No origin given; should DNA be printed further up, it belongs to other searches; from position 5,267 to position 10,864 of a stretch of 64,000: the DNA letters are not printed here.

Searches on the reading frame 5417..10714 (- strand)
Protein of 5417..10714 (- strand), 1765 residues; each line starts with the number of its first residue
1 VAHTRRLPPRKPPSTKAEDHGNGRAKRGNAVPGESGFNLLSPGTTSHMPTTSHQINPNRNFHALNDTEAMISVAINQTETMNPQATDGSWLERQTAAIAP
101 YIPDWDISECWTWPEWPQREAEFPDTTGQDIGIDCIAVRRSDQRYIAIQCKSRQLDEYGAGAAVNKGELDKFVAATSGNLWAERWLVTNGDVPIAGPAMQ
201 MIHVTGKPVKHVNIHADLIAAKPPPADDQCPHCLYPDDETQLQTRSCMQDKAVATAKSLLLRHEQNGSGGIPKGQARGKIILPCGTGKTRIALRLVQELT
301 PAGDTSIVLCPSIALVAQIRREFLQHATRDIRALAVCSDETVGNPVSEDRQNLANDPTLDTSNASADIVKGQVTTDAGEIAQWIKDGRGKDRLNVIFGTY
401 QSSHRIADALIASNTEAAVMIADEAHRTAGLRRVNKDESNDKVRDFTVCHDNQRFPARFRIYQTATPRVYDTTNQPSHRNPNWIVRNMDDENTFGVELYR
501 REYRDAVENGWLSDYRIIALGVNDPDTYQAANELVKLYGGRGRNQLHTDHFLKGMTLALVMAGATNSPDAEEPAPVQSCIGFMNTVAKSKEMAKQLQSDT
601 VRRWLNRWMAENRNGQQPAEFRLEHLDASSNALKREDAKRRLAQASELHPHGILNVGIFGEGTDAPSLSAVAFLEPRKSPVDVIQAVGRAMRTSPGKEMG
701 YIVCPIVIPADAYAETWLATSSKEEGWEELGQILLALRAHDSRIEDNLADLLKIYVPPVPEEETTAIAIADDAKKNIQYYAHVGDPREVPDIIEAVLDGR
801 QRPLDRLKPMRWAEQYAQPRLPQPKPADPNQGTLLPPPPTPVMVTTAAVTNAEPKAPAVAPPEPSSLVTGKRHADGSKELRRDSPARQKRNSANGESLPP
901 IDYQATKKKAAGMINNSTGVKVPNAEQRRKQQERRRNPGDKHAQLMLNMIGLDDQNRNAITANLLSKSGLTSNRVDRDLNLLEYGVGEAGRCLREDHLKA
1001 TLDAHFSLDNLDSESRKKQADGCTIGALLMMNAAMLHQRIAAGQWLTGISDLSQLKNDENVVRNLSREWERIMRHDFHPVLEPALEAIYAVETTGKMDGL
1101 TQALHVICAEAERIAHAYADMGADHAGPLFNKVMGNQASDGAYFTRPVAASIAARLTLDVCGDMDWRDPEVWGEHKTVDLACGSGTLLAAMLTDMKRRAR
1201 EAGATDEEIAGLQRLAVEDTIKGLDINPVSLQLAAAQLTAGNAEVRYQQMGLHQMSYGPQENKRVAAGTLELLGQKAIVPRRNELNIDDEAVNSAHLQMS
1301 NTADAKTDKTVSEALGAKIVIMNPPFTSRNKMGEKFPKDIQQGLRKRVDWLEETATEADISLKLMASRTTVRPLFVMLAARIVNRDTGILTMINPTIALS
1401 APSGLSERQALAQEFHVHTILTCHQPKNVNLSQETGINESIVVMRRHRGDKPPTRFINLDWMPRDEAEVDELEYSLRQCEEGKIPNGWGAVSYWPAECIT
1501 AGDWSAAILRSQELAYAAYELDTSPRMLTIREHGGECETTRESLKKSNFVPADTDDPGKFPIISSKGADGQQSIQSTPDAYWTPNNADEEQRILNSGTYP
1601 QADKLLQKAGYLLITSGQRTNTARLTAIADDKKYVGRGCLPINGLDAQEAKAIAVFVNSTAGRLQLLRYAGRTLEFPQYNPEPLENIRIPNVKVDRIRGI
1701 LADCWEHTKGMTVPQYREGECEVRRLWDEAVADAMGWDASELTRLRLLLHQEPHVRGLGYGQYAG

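Call 5: search_protein_families(library=pfam, proteins=[window:5417-10714:-], max_evalue=0.001)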
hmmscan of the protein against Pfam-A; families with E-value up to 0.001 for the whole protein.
window:5417-10714:- (1765 aa): 6 families
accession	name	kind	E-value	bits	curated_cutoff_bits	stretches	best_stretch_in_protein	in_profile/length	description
PF04851.21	ResIII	-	7.9e-16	58.8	22.5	1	261-468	20-163/164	Type III restriction enzyme, res subunit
PF13156.12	Mrr_cat_2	-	1.2e-12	48.3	22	1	107-215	10-108/127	Restriction endonuclease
PF00270.35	DEAD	-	2.4e-05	24.6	26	0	281-355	20-94/167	DEAD/DEAH box helicase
PF00271.37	Helicase_C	-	6.1e-05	23.7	23.5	1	617-693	38-109/110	Helicase conserved C-terminal domain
PF09848.15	SLFN-g3_helicase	-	0.00025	20.9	24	1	285-438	11-101/354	Schlafen group 3, DNA/RNA helicase domain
PF07669.17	Eco57I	-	0.00062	20.3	25.3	0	1221-1423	3-165/171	Eco57I restriction-modification methylase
